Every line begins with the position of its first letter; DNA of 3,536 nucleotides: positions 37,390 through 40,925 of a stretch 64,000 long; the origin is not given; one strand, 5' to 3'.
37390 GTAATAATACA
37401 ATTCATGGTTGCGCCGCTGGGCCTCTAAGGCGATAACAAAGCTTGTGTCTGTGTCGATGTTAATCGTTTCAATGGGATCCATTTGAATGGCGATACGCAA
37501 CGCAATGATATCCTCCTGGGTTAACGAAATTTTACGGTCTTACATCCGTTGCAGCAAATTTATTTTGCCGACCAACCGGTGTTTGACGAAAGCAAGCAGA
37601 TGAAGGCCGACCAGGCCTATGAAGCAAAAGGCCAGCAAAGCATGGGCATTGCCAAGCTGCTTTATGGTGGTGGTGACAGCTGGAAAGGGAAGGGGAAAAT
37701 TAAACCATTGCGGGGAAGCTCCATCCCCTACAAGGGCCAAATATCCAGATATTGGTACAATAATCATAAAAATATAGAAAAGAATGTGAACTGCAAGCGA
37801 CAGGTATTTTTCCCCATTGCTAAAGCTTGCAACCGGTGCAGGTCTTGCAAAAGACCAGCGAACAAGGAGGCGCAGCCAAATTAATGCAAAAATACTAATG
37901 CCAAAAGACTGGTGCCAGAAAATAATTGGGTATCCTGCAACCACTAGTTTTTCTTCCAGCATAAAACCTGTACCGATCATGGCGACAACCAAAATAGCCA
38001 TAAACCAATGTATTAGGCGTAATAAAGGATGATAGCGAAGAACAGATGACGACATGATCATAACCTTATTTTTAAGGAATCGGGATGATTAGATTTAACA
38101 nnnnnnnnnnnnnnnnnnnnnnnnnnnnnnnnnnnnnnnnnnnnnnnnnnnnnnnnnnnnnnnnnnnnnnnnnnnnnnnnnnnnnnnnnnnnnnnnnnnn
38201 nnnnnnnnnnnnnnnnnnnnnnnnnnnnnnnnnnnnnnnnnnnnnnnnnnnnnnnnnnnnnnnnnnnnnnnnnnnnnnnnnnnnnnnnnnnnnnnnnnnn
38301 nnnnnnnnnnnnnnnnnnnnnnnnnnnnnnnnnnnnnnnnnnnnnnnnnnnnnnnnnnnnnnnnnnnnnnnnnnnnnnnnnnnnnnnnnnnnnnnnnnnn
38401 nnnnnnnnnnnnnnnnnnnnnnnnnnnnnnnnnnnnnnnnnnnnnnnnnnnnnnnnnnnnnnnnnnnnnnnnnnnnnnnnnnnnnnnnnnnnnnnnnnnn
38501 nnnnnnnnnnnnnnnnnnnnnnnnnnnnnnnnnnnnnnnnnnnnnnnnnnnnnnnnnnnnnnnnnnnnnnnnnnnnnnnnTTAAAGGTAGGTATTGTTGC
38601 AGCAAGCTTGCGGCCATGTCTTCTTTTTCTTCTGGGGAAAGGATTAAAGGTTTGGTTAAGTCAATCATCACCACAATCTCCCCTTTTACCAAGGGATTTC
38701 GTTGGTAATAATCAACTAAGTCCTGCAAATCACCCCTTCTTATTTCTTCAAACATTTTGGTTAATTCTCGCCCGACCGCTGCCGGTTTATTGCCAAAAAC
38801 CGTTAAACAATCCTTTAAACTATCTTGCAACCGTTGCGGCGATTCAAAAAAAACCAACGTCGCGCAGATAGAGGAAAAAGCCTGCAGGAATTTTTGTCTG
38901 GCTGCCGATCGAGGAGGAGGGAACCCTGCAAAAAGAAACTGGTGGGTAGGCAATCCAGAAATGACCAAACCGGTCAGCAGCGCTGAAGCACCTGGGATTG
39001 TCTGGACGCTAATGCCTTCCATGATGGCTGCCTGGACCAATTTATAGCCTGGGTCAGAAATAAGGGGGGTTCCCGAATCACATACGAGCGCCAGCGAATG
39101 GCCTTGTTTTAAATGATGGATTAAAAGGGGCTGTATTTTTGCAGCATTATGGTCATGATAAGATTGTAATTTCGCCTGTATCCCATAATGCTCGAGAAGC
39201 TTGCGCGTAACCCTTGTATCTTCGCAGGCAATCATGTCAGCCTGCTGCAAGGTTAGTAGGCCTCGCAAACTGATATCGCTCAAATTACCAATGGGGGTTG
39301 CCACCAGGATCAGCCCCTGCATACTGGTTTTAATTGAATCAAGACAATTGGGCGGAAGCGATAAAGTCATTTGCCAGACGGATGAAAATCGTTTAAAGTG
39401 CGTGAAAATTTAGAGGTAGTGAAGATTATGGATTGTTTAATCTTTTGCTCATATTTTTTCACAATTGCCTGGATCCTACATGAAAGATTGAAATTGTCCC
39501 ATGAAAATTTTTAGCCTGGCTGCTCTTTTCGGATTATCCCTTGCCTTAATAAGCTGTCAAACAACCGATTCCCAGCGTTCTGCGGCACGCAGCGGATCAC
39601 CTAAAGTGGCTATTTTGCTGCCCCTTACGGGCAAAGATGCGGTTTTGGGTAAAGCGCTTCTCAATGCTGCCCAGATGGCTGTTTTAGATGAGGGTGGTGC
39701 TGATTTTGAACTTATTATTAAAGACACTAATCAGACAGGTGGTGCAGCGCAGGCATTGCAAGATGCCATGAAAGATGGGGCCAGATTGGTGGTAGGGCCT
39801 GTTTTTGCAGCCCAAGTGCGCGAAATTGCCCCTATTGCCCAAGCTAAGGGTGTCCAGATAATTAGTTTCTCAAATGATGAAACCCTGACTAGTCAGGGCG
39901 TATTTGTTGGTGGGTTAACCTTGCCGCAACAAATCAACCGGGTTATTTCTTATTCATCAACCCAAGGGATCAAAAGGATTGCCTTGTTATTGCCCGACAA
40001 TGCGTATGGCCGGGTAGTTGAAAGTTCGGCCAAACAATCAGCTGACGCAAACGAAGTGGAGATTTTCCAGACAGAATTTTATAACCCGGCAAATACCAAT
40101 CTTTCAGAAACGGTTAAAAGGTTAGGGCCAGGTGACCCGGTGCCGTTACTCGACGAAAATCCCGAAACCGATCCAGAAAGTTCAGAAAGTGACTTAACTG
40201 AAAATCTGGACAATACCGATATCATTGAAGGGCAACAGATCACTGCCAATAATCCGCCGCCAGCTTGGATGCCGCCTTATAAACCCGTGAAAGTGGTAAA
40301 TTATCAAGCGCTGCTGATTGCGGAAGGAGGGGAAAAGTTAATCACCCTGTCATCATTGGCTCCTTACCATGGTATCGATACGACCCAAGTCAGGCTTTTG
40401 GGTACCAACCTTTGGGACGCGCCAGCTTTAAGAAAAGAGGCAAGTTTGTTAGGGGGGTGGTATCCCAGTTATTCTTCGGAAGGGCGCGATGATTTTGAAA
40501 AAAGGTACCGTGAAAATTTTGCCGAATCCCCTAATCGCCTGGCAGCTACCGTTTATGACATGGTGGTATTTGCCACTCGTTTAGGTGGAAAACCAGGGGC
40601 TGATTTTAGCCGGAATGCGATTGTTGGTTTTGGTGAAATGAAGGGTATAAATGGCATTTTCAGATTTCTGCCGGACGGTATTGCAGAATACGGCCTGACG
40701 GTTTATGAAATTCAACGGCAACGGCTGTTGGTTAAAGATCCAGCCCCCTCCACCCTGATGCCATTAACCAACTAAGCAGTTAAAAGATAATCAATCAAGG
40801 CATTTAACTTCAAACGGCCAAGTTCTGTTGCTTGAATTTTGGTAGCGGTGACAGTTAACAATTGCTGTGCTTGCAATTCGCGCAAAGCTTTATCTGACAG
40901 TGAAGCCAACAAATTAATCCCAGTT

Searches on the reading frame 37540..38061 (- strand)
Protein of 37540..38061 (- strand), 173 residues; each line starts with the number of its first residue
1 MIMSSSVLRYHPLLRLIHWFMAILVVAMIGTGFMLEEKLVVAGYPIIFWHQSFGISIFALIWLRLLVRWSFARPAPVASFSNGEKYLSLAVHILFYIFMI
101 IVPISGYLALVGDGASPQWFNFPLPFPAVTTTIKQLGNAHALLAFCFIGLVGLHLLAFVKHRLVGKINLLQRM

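Call 19: search_protein_families(library=pfam, proteins=[window:37540-38061:-], max_evalue=0.00001)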
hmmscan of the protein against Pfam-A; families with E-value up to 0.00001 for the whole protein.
window:37540-38061:- (173 aa): 1 family
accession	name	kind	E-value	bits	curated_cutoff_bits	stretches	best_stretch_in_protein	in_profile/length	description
PF01292.26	Ni_hydr_CYTB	-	3.4e-24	86.1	30.1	1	9-173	1-176/179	Prokaryotic cytochrome b561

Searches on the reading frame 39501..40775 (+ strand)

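Call 25: search_protein_families(library=ncbifam, proteins=[window:39501-40775:+], max_evalue=1e-10)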
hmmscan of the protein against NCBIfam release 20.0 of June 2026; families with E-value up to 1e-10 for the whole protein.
window:39501-40775:+ (424 aa): 0 families

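Call 30: search_protein_families(library=pfam, proteins=[window:39501-40775:+], max_evalue=0.01)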
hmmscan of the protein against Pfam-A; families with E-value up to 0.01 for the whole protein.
window:39501-40775:+ (424 aa): 4 families
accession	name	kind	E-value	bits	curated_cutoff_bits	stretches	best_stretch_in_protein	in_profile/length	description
PF13458.12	Peripla_BP_6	-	4.6e-30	105.9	31.7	2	35-207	3-185/343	Periplasmic binding protein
PF04348.19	LppC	-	1.3e-10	40.9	28.8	1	35-180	220-369/563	LppC putative lipoprotein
PF01094.35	ANF_receptor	-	1.4e-07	31.3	25.4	1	65-208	21-169/353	Receptor family ligand binding region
PF13433.12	Peripla_BP_5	-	0.00071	19.2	27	1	35-207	2-183/363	Periplasmic binding protein domain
